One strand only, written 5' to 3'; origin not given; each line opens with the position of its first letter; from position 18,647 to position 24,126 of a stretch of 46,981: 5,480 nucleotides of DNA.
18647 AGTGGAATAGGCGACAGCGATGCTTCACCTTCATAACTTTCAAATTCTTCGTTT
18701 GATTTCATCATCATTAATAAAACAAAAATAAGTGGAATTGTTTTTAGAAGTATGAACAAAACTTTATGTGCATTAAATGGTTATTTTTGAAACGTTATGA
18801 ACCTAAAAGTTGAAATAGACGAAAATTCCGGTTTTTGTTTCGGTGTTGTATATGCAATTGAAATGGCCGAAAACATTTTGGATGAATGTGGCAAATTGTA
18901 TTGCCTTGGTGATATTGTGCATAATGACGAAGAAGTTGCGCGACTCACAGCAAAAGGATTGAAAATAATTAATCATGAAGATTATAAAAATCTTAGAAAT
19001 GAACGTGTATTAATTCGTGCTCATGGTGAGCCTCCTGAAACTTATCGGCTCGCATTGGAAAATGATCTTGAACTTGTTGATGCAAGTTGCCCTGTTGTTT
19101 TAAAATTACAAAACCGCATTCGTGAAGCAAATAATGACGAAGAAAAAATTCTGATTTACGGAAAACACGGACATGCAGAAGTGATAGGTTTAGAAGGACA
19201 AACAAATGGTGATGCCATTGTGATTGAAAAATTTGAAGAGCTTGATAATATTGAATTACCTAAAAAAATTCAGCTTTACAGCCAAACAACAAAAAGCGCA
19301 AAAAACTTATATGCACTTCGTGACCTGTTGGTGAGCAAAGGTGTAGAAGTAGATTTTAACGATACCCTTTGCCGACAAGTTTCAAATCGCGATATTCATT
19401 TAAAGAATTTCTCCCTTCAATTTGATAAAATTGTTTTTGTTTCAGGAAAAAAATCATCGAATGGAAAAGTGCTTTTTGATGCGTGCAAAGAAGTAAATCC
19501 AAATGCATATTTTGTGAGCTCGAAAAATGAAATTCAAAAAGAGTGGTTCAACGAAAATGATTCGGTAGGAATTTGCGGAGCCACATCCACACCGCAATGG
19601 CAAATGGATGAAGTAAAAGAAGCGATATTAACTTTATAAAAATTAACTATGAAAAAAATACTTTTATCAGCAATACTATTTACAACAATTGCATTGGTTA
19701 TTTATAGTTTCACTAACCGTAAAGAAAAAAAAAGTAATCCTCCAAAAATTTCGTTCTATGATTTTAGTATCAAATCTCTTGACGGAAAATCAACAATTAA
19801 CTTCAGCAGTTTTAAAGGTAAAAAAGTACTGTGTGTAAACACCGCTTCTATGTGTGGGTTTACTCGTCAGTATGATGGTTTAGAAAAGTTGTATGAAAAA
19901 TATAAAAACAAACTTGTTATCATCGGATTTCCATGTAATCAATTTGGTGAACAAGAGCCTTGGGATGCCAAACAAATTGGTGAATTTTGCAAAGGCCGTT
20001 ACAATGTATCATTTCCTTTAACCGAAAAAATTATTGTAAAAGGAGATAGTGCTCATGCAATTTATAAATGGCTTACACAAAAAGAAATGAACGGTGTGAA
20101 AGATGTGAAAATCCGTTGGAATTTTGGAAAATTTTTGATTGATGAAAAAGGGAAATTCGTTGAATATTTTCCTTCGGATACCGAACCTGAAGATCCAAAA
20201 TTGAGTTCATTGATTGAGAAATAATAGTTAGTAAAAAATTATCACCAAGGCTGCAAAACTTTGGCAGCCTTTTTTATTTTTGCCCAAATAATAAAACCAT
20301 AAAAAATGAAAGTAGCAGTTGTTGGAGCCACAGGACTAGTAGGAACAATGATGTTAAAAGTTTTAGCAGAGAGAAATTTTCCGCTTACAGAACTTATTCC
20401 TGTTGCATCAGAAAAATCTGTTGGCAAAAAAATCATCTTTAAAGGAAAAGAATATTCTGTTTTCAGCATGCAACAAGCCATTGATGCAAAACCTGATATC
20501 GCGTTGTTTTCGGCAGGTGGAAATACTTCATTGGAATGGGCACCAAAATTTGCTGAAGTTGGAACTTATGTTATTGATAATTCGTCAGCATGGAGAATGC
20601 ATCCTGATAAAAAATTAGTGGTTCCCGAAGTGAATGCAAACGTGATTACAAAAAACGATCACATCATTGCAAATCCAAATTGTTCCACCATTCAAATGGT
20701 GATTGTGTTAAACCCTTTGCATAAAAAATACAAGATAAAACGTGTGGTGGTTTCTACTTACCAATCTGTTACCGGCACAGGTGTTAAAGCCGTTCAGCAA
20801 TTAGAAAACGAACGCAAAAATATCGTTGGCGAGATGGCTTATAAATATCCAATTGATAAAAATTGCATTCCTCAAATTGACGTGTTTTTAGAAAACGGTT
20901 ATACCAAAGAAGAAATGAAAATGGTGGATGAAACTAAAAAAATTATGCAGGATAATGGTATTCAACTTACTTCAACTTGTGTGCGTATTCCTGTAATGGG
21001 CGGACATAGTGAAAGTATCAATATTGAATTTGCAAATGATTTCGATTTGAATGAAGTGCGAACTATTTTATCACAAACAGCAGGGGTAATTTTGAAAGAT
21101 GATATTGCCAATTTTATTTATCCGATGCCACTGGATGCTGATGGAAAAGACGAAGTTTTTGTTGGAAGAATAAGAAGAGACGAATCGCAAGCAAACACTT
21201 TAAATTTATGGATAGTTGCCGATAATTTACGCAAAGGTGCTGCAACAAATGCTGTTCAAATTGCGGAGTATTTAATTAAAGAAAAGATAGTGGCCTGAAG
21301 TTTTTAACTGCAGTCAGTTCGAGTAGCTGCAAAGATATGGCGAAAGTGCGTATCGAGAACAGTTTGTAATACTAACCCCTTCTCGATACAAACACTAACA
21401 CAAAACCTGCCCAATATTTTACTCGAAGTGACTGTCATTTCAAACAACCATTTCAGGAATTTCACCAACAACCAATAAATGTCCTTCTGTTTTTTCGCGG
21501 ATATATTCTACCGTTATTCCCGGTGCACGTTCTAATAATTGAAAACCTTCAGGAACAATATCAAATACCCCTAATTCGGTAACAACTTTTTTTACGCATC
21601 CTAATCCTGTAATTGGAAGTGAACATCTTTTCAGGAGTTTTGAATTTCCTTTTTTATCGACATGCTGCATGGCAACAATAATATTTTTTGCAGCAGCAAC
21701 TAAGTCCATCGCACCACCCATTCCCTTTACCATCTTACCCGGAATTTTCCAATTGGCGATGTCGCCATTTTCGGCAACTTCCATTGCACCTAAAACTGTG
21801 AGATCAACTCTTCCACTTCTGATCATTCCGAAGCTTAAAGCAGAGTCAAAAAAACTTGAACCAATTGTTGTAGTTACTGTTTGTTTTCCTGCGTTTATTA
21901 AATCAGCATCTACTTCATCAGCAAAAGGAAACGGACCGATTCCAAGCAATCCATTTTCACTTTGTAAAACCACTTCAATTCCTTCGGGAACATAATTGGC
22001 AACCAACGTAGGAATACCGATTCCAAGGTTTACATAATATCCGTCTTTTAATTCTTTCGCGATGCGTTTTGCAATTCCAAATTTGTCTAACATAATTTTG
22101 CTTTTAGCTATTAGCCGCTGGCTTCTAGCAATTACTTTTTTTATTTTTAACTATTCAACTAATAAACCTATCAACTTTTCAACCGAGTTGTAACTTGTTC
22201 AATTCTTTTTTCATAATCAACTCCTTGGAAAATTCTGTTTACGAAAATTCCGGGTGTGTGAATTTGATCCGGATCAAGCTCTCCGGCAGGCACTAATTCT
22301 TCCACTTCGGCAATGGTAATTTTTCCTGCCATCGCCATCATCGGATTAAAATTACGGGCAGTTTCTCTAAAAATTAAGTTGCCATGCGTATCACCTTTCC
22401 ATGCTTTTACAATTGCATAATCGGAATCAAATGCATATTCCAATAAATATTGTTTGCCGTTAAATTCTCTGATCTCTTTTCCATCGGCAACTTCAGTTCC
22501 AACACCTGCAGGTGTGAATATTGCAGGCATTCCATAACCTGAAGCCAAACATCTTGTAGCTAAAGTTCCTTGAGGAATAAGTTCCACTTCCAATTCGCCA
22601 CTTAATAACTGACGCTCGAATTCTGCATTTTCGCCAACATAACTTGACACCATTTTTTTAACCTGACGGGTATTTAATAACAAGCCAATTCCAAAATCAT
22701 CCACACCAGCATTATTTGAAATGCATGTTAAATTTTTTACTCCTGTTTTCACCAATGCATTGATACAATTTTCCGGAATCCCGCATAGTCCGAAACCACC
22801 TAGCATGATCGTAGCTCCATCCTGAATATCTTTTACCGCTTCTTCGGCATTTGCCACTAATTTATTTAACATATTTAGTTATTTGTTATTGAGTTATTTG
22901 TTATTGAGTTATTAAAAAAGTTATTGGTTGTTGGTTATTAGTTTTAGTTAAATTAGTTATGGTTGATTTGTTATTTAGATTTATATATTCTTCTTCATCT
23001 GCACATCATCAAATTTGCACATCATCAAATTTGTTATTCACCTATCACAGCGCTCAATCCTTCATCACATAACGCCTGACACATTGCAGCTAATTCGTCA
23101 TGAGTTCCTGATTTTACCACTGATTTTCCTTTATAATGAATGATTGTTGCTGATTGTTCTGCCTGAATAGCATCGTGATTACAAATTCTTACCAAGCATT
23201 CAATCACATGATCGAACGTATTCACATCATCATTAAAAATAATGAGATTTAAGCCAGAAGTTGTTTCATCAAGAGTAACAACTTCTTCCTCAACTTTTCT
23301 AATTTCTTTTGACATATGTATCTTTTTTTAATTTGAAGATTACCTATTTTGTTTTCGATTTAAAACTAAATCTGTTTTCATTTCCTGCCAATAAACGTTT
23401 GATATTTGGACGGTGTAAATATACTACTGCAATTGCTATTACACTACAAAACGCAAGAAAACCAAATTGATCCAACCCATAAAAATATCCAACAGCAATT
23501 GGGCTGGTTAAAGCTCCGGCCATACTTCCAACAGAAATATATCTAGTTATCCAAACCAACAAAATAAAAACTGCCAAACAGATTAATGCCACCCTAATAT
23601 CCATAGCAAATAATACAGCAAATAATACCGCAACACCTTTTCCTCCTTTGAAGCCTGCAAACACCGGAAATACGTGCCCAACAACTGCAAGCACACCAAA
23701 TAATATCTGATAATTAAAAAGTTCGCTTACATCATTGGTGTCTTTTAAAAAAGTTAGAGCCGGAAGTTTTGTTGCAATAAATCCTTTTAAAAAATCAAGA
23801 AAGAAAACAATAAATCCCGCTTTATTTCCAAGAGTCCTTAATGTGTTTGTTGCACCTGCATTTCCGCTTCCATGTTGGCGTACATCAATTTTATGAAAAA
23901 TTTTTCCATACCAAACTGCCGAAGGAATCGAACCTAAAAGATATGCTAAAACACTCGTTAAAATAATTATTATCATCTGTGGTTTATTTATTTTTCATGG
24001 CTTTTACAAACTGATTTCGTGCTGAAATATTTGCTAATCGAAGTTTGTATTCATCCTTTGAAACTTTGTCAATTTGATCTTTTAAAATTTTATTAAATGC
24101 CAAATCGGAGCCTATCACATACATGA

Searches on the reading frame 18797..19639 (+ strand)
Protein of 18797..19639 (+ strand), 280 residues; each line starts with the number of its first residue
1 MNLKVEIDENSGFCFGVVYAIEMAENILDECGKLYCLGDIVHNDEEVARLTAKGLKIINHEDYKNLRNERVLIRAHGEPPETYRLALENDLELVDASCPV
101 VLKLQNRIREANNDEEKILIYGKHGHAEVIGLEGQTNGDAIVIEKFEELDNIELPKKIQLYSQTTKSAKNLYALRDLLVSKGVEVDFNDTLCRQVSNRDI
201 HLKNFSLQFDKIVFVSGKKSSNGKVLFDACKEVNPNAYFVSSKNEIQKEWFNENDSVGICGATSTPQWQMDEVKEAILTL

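Call 34: search_protein_families(library=pfam, proteins=[window:18797-19639:+], max_evalue=0.0001)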
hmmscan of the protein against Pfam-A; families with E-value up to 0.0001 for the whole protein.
window:18797-19639:+ (280 aa): 1 family
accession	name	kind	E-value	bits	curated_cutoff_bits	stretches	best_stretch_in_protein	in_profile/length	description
PF02401.23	LYTB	-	6.5e-82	275.2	24.5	1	6-277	2-266/267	LytB protein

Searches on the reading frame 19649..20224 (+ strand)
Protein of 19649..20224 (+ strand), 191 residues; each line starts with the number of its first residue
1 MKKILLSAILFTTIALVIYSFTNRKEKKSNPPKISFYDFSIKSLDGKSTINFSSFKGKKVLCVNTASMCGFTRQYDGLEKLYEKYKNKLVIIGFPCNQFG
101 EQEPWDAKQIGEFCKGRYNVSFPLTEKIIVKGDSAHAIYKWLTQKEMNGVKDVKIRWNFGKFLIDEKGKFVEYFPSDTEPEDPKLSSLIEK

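Call 34: search_protein_families(library=pfam, proteins=[window:19649-20224:+], max_evalue=0.0001)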
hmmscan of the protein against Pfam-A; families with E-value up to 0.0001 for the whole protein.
window:19649-20224:+ (191 aa): 1 family
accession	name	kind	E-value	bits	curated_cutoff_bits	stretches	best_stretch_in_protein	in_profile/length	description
PF00255.25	GSHPx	-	4.9e-38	129.5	27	1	36-142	1-107/108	Glutathione peroxidase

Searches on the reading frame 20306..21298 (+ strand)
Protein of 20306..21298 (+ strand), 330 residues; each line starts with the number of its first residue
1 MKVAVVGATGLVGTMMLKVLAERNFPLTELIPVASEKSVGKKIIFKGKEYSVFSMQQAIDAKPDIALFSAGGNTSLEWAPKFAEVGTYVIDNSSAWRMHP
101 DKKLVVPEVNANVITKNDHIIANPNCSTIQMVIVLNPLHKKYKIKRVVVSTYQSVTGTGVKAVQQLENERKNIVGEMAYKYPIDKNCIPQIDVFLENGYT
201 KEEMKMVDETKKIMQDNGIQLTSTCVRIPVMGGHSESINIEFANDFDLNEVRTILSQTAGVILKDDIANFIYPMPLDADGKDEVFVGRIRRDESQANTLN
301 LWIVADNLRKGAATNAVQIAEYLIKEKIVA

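Call 34: search_protein_families(library=pfam, proteins=[window:20306-21298:+], max_evalue=0.0001)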
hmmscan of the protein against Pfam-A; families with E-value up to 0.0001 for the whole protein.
window:20306-21298:+ (330 aa): 2 families
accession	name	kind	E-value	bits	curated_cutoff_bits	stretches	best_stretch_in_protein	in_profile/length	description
PF02774.23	Semialdhyde_dhC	-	4e-48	164.4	26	1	135-310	1-184/184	Semialdehyde dehydrogenase, dimerisation domain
PF01118.30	Semialdhyde_dh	-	1.4e-30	106.6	26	1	2-115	1-119/121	Semialdehyde dehydrogenase, NAD binding domain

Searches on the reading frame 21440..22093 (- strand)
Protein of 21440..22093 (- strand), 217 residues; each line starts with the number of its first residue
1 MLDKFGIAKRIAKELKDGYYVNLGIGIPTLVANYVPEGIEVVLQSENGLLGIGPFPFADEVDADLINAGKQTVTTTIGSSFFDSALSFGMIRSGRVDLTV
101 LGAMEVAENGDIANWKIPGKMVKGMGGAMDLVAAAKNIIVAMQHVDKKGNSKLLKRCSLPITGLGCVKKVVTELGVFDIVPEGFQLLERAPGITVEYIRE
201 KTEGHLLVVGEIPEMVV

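Call 34: search_protein_families(library=pfam, proteins=[window:21440-22093:-], max_evalue=0.0001)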
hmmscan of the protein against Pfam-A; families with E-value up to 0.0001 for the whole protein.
window:21440-22093:- (217 aa): 2 families
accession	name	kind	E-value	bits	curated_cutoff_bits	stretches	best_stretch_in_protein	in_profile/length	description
PF01144.29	CoA_trans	-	4e-49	167.4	23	1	7-200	4-216/217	Coenzyme A transferase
PF13336.12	AcetylCoA_hyd_C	-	2.2e-05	24.9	23.7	1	99-179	37-126/154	Acetyl-CoA hydrolase/transferase C-terminal domain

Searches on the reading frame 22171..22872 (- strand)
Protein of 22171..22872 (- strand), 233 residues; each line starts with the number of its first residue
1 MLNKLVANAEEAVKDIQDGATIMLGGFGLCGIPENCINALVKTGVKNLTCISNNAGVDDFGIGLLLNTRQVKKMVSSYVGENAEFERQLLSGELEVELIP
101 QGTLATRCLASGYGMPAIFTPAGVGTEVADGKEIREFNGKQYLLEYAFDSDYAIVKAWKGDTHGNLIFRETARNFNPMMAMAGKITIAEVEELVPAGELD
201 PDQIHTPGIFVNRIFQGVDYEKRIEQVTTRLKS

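Call 35: search_protein_families(library=pfam, proteins=[window:22171-22872:-], max_evalue=0.0001)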
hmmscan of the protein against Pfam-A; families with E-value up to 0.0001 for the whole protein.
window:22171-22872:- (233 aa): 1 family
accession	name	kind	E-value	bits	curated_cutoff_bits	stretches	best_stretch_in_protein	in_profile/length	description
PF01144.29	CoA_trans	-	1.9e-76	256.7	23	1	7-216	2-216/217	Coenzyme A transferase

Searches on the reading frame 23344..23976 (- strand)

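Call 35: search_protein_families(library=pfam, proteins=[window:23344-23976:-], max_evalue=0.0001)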
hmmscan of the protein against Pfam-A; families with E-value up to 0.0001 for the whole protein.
window:23344-23976:- (210 aa): 1 family
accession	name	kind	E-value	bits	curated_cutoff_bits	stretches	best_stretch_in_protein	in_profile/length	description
PF02660.20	G3P_acyltransf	-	3.4e-54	183.8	24.1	1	10-195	1-164/164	Glycerol-3-phosphate acyltransferase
